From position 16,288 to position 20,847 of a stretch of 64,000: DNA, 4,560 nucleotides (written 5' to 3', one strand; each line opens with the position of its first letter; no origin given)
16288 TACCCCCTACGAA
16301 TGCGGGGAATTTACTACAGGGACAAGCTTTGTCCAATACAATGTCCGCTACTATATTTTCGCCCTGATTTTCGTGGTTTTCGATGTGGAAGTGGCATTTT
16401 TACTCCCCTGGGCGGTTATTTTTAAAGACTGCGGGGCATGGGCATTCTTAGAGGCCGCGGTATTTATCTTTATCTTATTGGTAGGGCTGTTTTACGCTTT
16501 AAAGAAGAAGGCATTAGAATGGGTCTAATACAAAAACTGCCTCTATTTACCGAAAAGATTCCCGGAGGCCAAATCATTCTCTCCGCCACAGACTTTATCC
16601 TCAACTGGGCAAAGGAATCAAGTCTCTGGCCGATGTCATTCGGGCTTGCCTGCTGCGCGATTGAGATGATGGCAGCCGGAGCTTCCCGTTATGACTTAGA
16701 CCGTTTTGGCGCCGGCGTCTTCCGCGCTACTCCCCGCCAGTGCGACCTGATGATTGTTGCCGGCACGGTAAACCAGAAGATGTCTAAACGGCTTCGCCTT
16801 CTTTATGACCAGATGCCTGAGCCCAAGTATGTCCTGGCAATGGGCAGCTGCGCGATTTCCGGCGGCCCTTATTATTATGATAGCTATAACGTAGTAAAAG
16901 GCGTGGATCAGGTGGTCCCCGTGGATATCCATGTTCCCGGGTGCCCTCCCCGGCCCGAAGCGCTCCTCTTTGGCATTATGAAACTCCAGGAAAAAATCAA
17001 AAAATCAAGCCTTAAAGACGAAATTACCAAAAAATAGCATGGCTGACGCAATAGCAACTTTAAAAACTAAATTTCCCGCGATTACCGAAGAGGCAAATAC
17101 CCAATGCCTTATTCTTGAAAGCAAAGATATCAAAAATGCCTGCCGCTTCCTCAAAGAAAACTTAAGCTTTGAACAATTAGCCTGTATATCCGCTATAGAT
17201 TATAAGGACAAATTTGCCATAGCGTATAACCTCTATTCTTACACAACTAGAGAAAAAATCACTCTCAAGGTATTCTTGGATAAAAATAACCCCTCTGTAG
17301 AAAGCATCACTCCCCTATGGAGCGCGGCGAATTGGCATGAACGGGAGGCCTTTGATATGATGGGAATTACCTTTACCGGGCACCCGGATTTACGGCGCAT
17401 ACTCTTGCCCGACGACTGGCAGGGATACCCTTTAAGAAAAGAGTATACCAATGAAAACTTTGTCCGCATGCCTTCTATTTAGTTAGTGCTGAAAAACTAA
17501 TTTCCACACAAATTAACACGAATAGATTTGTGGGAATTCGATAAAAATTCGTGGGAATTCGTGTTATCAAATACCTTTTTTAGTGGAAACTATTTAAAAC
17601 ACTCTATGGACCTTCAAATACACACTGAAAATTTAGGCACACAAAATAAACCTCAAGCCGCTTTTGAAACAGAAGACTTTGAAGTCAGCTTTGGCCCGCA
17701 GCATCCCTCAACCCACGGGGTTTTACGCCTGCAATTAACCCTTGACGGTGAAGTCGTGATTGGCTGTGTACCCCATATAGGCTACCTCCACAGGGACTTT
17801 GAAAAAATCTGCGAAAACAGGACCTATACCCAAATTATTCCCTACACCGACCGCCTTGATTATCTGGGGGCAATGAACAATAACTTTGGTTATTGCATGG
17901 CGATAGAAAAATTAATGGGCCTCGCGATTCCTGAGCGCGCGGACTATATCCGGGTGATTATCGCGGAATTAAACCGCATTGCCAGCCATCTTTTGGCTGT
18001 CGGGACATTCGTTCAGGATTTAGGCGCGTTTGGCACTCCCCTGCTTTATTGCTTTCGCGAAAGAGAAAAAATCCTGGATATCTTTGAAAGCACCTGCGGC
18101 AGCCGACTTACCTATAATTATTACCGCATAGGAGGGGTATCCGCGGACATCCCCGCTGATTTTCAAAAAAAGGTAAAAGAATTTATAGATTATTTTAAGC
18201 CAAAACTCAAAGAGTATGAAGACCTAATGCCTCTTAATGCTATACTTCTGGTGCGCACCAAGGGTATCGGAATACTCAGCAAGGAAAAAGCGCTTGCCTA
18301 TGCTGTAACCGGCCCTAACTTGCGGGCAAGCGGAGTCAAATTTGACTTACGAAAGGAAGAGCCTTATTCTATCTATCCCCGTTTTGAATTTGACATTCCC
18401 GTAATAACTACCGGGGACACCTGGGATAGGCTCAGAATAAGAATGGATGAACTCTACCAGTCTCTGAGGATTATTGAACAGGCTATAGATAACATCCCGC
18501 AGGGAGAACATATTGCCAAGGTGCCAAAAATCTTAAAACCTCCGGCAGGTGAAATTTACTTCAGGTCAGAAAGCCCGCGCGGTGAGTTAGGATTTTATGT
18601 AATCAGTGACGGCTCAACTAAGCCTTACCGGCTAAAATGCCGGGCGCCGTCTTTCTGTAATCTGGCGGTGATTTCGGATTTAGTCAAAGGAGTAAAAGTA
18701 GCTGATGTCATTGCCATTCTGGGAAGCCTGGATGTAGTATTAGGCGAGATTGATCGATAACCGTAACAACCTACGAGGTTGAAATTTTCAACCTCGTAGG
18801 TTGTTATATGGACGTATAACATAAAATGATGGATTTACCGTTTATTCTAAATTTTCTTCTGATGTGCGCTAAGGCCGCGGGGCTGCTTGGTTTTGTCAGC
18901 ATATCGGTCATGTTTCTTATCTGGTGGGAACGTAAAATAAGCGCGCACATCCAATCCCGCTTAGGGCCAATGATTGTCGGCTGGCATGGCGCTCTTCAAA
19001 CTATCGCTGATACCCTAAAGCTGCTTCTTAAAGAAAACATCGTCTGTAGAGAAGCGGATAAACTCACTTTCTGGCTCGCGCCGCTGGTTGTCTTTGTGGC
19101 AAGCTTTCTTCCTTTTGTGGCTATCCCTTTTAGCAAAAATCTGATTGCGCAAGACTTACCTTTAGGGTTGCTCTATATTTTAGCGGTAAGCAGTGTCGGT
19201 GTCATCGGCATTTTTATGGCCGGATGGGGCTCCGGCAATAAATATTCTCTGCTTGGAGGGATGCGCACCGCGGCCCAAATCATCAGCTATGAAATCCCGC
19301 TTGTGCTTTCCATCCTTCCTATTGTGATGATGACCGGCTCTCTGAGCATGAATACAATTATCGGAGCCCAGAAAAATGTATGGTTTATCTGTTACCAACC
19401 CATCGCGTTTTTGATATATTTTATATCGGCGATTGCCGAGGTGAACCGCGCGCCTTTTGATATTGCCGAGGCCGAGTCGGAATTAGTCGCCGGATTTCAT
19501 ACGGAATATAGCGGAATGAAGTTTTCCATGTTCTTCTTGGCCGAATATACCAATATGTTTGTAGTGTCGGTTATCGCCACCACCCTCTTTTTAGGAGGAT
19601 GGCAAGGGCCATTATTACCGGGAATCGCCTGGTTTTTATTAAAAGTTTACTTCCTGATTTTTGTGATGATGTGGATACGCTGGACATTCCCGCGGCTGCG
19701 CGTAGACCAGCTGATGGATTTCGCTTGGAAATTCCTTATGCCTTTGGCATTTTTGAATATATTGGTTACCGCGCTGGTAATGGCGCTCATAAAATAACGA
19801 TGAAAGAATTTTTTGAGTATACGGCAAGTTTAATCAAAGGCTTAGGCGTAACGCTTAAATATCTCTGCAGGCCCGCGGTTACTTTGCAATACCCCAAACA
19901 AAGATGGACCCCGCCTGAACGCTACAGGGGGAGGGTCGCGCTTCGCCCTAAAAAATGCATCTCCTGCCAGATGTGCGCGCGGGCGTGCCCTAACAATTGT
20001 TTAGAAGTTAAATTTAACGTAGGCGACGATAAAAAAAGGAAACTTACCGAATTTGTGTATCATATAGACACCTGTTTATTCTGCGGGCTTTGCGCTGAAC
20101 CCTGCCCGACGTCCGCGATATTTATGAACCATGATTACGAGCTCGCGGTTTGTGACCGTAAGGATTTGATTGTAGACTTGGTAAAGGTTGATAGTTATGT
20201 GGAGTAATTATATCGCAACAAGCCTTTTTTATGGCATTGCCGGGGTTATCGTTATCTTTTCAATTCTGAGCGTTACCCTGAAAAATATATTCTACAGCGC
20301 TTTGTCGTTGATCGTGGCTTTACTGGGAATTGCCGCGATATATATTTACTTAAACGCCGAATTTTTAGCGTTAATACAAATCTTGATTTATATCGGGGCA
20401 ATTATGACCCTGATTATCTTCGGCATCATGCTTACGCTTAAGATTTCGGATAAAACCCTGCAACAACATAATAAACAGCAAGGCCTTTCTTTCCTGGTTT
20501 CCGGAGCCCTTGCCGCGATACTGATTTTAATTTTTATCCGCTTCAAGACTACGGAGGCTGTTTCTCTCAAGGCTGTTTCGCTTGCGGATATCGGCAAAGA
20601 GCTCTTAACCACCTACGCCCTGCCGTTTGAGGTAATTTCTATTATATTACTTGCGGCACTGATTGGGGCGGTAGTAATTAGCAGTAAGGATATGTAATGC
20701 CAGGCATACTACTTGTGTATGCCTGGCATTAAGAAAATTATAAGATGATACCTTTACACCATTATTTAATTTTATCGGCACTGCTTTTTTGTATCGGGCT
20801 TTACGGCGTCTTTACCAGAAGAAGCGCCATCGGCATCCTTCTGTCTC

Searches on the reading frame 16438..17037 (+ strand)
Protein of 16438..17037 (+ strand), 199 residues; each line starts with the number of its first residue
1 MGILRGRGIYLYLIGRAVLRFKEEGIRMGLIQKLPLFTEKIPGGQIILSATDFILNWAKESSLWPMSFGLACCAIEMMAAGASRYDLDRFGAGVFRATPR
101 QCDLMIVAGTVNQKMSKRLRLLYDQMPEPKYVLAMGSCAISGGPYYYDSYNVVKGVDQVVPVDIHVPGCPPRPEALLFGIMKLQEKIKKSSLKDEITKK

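Call 26: search_protein_families(library=pfam, proteins=[window:16438-17037:+], max_evalue=0.0001)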
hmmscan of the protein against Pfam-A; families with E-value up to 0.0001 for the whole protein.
window:16438-17037:+ (199 aa): 1 family
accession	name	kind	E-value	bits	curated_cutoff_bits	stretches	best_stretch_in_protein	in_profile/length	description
PF01058.29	Oxidored_q6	-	3.7e-30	104.7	27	1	72-183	1-128/128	NADH ubiquinone oxidoreductase, 20 Kd subunit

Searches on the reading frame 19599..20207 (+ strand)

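Call 26: search_protein_families(library=pfam, proteins=[window:19599-20207:+], max_evalue=0.0001)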
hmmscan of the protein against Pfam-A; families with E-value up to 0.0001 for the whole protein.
window:19599-20207:+ (202 aa): 6 families
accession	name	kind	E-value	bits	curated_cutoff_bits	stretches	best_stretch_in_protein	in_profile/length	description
PF00037.32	Fer4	-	1.1e-10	41.3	21.1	2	155-174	4-23/24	4Fe-4S binding domain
PF12838.12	Fer4_7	-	3.6e-10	40.6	27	1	119-173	1-52/52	4Fe-4S dicluster domain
PF14697.11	Fer4_21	-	2.2e-08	34.5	35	1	117-176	5-59/59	4Fe-4S dicluster domain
PF13187.11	Fer4_9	-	5.5e-07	30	27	1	119-174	1-52/52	4Fe-4S dicluster domain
PF13484.11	Fer4_16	-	1.4e-06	29.4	30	0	119-141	1-24/66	4Fe-4S double cluster binding domain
PF13237.11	Fer4_10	-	1.6e-05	25.2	25.5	1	115-170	4-53/53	4Fe-4S dicluster domain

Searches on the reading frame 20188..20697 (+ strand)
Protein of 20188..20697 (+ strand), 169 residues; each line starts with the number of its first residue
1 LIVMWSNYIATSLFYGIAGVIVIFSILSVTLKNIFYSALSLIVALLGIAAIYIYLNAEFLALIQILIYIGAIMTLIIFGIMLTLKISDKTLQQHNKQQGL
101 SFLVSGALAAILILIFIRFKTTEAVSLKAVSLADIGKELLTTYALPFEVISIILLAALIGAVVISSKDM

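Call 26: search_protein_families(library=pfam, proteins=[window:20188-20697:+], max_evalue=0.0001)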
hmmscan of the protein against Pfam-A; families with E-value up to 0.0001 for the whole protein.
window:20188-20697:+ (169 aa): 1 family
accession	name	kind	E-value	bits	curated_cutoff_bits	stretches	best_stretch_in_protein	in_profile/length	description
PF00499.25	Oxidored_q3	-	3.2e-36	124.7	33.2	1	25-164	2-146/146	NADH-ubiquinone/plastoquinone oxidoreductase chain 6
